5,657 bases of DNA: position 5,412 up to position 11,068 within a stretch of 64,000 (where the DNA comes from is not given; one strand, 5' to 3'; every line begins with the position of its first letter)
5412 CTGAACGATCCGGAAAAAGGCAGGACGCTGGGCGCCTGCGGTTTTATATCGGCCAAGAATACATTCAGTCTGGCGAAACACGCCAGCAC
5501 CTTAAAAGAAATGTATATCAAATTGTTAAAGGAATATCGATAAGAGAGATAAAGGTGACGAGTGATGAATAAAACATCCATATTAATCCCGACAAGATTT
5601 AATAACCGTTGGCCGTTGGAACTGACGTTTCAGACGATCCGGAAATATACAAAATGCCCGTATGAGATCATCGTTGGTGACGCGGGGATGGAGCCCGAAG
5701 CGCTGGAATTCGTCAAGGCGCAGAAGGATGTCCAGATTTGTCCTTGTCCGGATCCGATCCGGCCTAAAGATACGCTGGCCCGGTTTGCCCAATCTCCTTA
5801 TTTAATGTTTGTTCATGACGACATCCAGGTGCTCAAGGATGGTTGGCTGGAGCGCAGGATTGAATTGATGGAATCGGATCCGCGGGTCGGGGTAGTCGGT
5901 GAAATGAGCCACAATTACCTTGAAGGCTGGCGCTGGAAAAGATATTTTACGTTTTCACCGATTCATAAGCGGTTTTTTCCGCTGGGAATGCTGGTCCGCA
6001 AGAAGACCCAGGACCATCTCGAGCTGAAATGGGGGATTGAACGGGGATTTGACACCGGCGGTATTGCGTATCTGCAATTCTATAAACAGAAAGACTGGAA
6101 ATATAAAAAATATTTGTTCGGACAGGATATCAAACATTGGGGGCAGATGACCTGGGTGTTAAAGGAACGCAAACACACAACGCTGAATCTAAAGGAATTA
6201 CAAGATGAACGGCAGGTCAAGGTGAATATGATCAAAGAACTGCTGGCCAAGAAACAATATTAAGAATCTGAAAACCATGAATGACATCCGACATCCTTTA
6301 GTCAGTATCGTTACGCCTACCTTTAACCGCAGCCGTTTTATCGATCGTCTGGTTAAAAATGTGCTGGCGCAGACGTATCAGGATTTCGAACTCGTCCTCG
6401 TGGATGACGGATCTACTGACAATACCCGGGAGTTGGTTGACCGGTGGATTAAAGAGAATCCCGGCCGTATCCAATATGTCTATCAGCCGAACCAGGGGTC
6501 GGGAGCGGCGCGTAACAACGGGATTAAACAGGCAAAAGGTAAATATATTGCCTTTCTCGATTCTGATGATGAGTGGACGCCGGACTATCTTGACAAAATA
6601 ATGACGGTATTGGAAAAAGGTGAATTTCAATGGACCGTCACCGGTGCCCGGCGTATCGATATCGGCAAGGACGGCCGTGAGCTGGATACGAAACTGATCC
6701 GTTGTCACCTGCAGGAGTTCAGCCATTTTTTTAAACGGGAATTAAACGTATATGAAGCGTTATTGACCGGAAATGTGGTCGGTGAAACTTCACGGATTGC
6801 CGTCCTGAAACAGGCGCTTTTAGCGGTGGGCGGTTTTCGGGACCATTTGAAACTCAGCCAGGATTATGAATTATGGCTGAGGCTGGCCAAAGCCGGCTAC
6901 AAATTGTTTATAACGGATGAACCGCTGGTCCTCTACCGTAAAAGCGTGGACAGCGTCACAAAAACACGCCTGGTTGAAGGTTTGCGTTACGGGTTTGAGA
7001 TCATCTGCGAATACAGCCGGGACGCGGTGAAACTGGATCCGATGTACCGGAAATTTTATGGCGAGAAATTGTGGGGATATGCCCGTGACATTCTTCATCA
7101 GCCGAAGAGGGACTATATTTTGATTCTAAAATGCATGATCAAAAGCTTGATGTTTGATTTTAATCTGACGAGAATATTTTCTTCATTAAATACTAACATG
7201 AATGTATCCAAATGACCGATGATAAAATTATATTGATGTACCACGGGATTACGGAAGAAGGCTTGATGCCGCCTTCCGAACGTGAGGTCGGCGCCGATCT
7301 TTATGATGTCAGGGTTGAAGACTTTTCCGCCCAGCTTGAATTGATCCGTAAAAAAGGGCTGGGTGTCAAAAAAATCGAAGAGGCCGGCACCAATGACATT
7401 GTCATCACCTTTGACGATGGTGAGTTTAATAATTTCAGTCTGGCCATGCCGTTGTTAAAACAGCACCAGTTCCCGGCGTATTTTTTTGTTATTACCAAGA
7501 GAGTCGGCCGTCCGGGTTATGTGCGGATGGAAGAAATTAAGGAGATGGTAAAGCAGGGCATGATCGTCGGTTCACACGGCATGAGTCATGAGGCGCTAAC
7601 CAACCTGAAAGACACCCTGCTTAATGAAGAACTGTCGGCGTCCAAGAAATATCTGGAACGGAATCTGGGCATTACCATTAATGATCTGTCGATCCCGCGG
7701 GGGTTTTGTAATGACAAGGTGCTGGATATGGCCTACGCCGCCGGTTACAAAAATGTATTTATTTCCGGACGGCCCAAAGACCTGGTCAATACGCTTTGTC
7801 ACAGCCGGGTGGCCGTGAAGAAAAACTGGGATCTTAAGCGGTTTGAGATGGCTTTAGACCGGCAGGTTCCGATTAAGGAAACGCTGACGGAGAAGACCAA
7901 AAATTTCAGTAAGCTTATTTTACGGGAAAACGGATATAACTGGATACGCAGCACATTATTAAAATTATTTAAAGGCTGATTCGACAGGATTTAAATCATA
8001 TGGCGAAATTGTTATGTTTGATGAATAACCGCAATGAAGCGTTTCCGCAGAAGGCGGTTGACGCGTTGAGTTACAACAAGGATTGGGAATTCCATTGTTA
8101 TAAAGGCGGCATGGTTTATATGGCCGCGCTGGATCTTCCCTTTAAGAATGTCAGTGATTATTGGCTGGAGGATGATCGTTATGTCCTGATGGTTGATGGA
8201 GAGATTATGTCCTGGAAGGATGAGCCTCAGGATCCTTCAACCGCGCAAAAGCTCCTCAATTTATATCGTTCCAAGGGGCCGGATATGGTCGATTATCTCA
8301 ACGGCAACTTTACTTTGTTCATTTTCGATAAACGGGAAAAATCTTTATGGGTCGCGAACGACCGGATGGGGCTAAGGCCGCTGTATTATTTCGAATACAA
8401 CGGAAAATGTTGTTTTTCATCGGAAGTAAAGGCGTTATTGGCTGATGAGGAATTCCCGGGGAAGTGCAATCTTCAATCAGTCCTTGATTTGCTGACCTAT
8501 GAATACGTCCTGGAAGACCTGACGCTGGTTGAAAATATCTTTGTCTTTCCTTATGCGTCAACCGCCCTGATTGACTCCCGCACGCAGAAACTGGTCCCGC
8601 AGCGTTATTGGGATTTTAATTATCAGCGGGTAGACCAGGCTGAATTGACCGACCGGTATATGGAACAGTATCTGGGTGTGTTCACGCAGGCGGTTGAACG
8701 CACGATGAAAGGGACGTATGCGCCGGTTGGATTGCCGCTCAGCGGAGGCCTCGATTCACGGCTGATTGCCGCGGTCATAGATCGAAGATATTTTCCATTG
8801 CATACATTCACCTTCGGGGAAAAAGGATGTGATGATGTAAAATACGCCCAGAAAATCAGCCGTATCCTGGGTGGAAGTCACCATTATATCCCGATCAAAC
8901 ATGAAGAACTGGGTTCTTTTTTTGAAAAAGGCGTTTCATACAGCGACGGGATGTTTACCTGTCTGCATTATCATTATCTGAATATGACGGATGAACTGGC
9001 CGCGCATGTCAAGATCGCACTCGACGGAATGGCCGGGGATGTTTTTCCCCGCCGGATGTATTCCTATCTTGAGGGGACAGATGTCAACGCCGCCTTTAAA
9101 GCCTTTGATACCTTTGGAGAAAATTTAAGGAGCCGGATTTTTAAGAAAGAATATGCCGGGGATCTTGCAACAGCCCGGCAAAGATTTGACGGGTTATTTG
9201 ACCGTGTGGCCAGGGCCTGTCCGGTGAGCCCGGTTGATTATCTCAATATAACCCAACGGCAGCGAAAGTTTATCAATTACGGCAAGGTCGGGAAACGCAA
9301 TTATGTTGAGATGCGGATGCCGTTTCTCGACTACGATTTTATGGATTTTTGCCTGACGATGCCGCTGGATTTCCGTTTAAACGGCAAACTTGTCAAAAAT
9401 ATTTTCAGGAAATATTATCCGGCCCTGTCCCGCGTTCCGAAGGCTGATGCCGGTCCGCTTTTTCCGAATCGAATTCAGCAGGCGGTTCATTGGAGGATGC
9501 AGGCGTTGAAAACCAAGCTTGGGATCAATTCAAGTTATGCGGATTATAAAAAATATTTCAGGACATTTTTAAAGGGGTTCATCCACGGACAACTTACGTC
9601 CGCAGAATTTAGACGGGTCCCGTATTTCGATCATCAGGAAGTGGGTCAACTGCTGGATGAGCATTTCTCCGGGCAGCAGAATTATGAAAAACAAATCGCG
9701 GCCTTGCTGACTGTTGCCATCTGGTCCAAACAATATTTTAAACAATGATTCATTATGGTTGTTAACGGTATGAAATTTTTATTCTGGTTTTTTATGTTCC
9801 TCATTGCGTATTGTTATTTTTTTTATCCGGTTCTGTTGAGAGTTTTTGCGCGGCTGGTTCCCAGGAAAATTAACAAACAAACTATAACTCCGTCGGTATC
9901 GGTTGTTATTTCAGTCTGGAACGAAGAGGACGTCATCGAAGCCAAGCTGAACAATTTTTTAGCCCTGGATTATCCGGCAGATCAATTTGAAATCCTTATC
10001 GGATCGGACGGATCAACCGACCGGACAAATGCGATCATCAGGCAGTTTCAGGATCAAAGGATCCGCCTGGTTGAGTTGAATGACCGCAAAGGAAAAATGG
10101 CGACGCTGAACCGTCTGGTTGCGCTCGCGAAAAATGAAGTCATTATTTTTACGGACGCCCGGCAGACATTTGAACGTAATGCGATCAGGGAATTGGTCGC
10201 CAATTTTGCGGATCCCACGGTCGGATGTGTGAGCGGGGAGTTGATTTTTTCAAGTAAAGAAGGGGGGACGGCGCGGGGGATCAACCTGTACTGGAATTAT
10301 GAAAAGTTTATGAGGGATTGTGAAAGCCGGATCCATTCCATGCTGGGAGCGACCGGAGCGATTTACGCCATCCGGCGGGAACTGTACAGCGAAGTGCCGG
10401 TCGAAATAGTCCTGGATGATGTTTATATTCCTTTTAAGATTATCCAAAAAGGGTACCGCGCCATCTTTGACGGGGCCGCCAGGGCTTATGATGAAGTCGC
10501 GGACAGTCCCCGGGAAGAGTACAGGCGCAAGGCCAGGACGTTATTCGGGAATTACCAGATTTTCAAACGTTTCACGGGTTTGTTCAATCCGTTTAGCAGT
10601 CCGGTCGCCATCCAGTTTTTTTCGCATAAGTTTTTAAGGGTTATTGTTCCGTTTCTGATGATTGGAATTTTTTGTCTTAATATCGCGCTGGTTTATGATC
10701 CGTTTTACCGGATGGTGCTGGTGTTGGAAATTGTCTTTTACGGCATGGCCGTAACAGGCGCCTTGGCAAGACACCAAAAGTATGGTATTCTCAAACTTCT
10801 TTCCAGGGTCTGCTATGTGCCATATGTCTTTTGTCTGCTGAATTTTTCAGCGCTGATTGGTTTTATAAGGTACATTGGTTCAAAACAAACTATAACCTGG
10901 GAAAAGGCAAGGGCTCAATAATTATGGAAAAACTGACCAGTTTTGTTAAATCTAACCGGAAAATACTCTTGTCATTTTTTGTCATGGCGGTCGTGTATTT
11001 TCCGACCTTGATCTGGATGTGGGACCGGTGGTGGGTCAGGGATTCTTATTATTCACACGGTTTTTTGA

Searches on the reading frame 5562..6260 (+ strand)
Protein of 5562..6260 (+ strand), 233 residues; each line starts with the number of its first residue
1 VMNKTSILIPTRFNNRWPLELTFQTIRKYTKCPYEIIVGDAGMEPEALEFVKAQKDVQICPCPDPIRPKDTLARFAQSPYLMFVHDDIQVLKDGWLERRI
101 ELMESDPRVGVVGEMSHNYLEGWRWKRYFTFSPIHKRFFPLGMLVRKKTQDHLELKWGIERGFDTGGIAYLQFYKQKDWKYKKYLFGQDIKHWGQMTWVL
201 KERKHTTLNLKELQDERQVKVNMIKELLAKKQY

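Call 8: search_protein_families(library=pfam, proteins=[window:5562-6260:+], max_evalue=0.001)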
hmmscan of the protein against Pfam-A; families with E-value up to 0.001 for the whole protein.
window:5562-6260:+ (233 aa): 2 families
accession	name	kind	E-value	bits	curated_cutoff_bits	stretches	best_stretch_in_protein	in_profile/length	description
PF00535.33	Glycos_transf_2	-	7.2e-11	42.7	23.3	1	6-143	1-142/168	Glycosyl transferase family 2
PF13712.12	Glyco_tranf_2_5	-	0.00099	19.3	27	0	76-115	52-91/210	Glycosyltransferase like family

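Call 60: search_protein_families(library=ncbifam, proteins=[window:5562-6260:+], max_evalue=1e-10)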
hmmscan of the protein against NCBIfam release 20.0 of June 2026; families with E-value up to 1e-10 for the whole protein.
window:5562-6260:+ (233 aa): 0 families

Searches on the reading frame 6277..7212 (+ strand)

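Call 8: search_protein_families(library=pfam, proteins=[window:6277-7212:+], max_evalue=0.001)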
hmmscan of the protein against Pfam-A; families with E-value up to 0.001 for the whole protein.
window:6277-7212:+ (312 aa): 5 families
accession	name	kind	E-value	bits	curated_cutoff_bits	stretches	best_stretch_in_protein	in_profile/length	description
PF00535.33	Glycos_transf_2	-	2.6e-39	135.3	23.3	1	10-152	1-137/168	Glycosyl transferase family 2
PF10111.15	Glyco_tranf_2_2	-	4.2e-22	79.4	27.3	1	21-243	14-235/276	Glycosyltransferase like family 2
PF13641.12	Glyco_tranf_2_3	-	1.4e-18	68.2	27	1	7-217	2-208/230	Glycosyltransferase like family 2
PF13632.12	Glyco_trans_2_3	-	2.3e-06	28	27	1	90-280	1-140/198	Glycosyl transferase family group 2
PF13506.12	Glyco_transf_21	-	9.7e-06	25.6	21.7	1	81-218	24-152/174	Glycosyl transferase family 21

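Call 60: search_protein_families(library=ncbifam, proteins=[window:6277-7212:+], max_evalue=1e-10)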
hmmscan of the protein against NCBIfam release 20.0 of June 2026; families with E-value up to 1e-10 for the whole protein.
window:6277-7212:+ (312 aa): 15 families
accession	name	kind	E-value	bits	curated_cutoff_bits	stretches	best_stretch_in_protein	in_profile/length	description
NF047683.1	TeichurnBiosyTuaG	equivalog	3.4e-40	138.3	400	1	5-231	4-214/252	teichuronic acid biosynthesis protein TuaG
NF041875.1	EPS_EpsD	equivalog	3.3e-34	118.8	370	1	9-226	1-212/325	exopolysaccharide biosynthesis glycosyltransferase EpsD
NF007482.0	PRK10073.1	equivalog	2.6e-28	99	423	1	6-116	5-114/334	glycosyltransferase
NF050050.1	ProtGlycPglI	equivalog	4.2e-25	88.8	500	1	7-241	2-224/306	GalNAc(5)-diNAcBac-PP-undecaprenol beta-1,3-glucosyltransferase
NF007453.0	PRK10018.1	equivalog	6.9e-22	78.4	382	1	6-111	5-110/280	colanic acid biosynthesis glycosyltransferase WcaA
TIGR03937.1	PgaC_IcaA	equivalog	1.2e-21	77.2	422.3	1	5-213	43-243/407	poly-beta-1,6-N-acetyl-D-glucosamine synthase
TIGR04017.1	WcaA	equivalog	1.4e-21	77.4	495.75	1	5-110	3-108/279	colanic acid biosynthesis glycosyltransferase WcaA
NF053739.1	GlytfEpsEBac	equivalog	1.7e-21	76.4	450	1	7-231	1-213/265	glycosyltransferase EpsE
TIGR03965.1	mycofact_glyco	equivalog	4.8e-21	75.2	280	1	6-114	73-181/467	mycofactocin biosynthesis glycosyltransferase MftF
NF038302.1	EPS_HpsE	equivalog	3.3e-16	59.1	300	1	10-111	4-110/307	hormogonium polysaccharide biosynthesis glycosyltransferase HpsE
TIGR04283.1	glyco_like_mftF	equivalog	6.9e-16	58.5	182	1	9-217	1-182/221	TIGR04283 family arsenosugar biosynthesis glycosyltransferase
NF038299.1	EPS_HpsN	equivalog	2.3e-13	49.8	425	1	7-111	1-105/317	hormogonium polysaccharide biosynthesis glycosyltransferase HpsN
NF041394.1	GtaseAglG_Halo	equivalog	2.3e-12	46.8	440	1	9-114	3-109/304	glucosyl-dolichyl phosphate glucuronosyltransferase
TIGR03111.1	glyc2_xrt_Gpos1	hypoth_equivalog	3.3e-11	42.6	363.95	1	6-152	48-199/439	TIGR03111 family XrtG-associated glycosyltransferase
TIGR04182.1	glyco_TIGR04182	equivalog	4.4e-11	42.7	325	1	9-132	2-116/293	S-layer glycoprotein N-glycosyltransferase AglJ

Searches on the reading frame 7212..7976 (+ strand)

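Call 8: search_protein_families(library=pfam, proteins=[window:7212-7976:+], max_evalue=0.001)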
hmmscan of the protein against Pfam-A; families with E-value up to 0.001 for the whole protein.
window:7212-7976:+ (255 aa): 1 family
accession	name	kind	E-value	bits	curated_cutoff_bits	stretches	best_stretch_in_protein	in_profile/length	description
PF01522.26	Polysacc_deac_1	-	7.7e-25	87.7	23.1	1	60-182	6-124/124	Polysaccharide deacetylase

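Call 56: search_protein_families(library=ncbifam, proteins=[window:7212-7976:+], max_evalue=0.00001)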
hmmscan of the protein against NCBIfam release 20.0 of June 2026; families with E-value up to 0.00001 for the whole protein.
window:7212-7976:+ (255 aa): 7 families
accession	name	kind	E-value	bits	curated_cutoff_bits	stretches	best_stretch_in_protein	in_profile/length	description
TIGR02764.1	spore_ybaN_pdaB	equivalog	1.3e-16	61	237.4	1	60-193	5-135/191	polysaccharide deacetylase family sporulation protein PdaB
TIGR02884.1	spore_pdaA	equivalog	2.7e-14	53.4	298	1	55-185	31-159/224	delta-lactam-biosynthetic de-N-acetylase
TIGR04243.1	nodulat_NodB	equivalog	4.5e-10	39.3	240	1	61-190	2-129/197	chitooligosaccharide deacetylase NodB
TIGR03933.1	PIA_icaB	equivalog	3.5e-08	33.3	248.35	1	60-183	71-208/245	intercellular adhesin biosynthesis polysaccharide N-deacetylase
TIGR03938.2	deacetyl_PgaB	equivalog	1.1e-07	30.6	321.9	0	6-101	4-104/621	poly-beta-1,6-N-acetyl-D-glucosamine N-deacetylase PgaB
NF045821.1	PgAcgDacpgdA1_Bac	equivalog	1.4e-07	30.7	400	1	62-175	89-199/282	peptidoglycan-N-acetylglucosamine deacetylase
TIGR02873.1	spore_ylxY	hypoth_equivalog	4.1e-06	26.2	391.5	1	79-182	104-203/268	probable sporulation protein, polysaccharide deacetylase family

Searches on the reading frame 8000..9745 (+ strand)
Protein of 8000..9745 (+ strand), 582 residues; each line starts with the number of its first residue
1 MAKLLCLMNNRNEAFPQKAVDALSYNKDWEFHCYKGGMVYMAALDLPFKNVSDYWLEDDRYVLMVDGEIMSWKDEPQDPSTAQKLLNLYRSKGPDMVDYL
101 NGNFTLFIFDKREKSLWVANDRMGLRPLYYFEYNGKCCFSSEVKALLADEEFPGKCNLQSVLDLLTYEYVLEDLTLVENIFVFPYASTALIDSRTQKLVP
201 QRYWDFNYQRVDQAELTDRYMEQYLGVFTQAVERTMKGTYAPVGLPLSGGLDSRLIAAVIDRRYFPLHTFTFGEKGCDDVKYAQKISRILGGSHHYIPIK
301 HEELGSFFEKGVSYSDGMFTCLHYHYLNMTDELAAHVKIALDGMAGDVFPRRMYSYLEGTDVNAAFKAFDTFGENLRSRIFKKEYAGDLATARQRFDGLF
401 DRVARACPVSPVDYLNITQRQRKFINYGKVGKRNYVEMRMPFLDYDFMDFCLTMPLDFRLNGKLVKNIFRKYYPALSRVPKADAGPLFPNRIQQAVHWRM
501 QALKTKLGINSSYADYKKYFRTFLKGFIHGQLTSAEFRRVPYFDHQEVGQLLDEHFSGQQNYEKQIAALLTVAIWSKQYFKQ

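Call 8: search_protein_families(library=pfam, proteins=[window:8000-9745:+], max_evalue=0.001)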
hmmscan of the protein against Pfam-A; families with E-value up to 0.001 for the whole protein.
window:8000-9745:+ (582 aa): 3 families
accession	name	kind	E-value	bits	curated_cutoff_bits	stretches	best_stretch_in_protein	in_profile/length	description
PF00733.27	Asn_synthase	-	2.7e-32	113.2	21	1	227-472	5-271/354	Asparagine synthase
PF13537.11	GATase_7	-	4.8e-16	59.3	25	1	81-148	54-123/123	Glutamine amidotransferase domain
PF13522.11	GATase_6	-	2e-10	41.2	27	1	57-142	35-130/130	Glutamine amidotransferase domain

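Call 56: search_protein_families(library=ncbifam, proteins=[window:8000-9745:+], max_evalue=0.00001)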
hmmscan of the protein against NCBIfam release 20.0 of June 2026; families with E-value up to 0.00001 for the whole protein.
window:8000-9745:+ (582 aa): 6 families
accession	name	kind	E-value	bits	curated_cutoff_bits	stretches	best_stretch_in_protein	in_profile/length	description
TIGR01536.1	asn_synth_AEB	equivalog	2.2e-49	168.9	267.1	1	85-475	105-503/517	asparagine synthase (glutamine-hydrolyzing)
TIGR03108.1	eps_aminotran_1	hypoth_equivalog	1.4e-41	142.9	816.9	2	85-347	104-368/628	XrtA/PEP-CTERM system amidotransferase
NF033535.1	lass_lactam_cya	exception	1.1e-39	136.5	525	1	76-348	94-374/668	lasso peptide isopeptide bond-forming cyclase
NF006949.0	PRK09431.1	equivalog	5.3e-33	114.4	499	2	61-148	70-167/554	asparagine synthase B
TIGR03104.1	trio_amidotrans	equivalog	6.3e-32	110.5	570.1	1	83-474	102-510/589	N-acetylglutaminylglutamine amidotransferase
NF033561.1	macrolact_Ik_Al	subfamily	8.7e-06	24.6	300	0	82-304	60-281/561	albusnodin/ikarugamycin family macrolactam cyclase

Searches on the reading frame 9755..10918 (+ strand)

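Call 8: search_protein_families(library=pfam, proteins=[window:9755-10918:+], max_evalue=0.001)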
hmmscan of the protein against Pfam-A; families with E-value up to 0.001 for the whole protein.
window:9755-10918:+ (388 aa): 4 families
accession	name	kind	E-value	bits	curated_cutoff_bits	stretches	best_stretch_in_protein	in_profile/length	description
PF00535.33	Glycos_transf_2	-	2.6e-22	80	23.3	1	49-212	1-165/168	Glycosyl transferase family 2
PF13641.12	Glyco_tranf_2_3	-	1.5e-16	61.6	27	1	46-262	1-227/230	Glycosyltransferase like family 2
PF13632.12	Glyco_trans_2_3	-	2.1e-11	44.4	27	1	130-320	2-183/198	Glycosyl transferase family group 2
PF13506.12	Glyco_transf_21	-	3.6e-06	27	21.7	1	114-209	18-112/174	Glycosyl transferase family 21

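Call 56: search_protein_families(library=ncbifam, proteins=[window:9755-10918:+], max_evalue=0.00001)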
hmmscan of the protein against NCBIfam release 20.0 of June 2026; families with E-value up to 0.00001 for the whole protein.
window:9755-10918:+ (388 aa): 14 families
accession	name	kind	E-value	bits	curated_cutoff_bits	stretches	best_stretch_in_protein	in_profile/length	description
TIGR03937.1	PgaC_IcaA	equivalog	6.9e-22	78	422.3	1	14-367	15-383/407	poly-beta-1,6-N-acetyl-D-glucosamine synthase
TIGR03965.1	mycofact_glyco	equivalog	6.3e-18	64.9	280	1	35-166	63-194/467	mycofactocin biosynthesis glycosyltransferase MftF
TIGR03111.1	glyc2_xrt_Gpos1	hypoth_equivalog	1.7e-13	50.2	363.95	1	7-337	6-369/439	TIGR03111 family XrtG-associated glycosyltransferase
TIGR04242.1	nodulat_NodC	equivalog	2.6e-12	46.4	550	1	38-201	40-208/395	chitooligosaccharide synthase NodC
NF041875.1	EPS_EpsD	equivalog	1.4e-11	44.4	370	1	48-144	1-97/325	exopolysaccharide biosynthesis glycosyltransferase EpsD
TIGR03472.1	HpnI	equivalog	1.9e-11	43.4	310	1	27-175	21-174/373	bacteriohopanetetrol glucosamine biosynthesis glycosyltransferase HpnI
NF007482.0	PRK10073.1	equivalog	9.6e-10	38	423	1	44-148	4-107/334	glycosyltransferase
TIGR03469.1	HpnB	hypoth_equivalog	8.2e-09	35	379.25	1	27-157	22-166/386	hopene-associated glycosyltransferase HpnB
NF047683.1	TeichurnBiosyTuaG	equivalog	5e-08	32.9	400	1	44-143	4-103/252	teichuronic acid biosynthesis protein TuaG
NF047588.1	GlcsyltransPgfSStrep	equivalog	6.6e-08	32.1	500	1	48-153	3-112/308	glycosyltransferase PgfS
NF053739.1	GlytfEpsEBac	equivalog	9.7e-08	31.3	450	1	46-135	1-91/265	glycosyltransferase EpsE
TIGR04283.1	glyco_like_mftF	equivalog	1.2e-07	31.5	182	1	48-152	1-98/221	TIGR04283 family arsenosugar biosynthesis glycosyltransferase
NF050050.1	ProtGlycPglI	equivalog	1.2e-07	31.4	500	1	46-151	2-108/306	GalNAc(5)-diNAcBac-PP-undecaprenol beta-1,3-glucosyltransferase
NF038299.1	EPS_HpsN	equivalog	2.2e-06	26.9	425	1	46-165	1-121/317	hormogonium polysaccharide biosynthesis glycosyltransferase HpsN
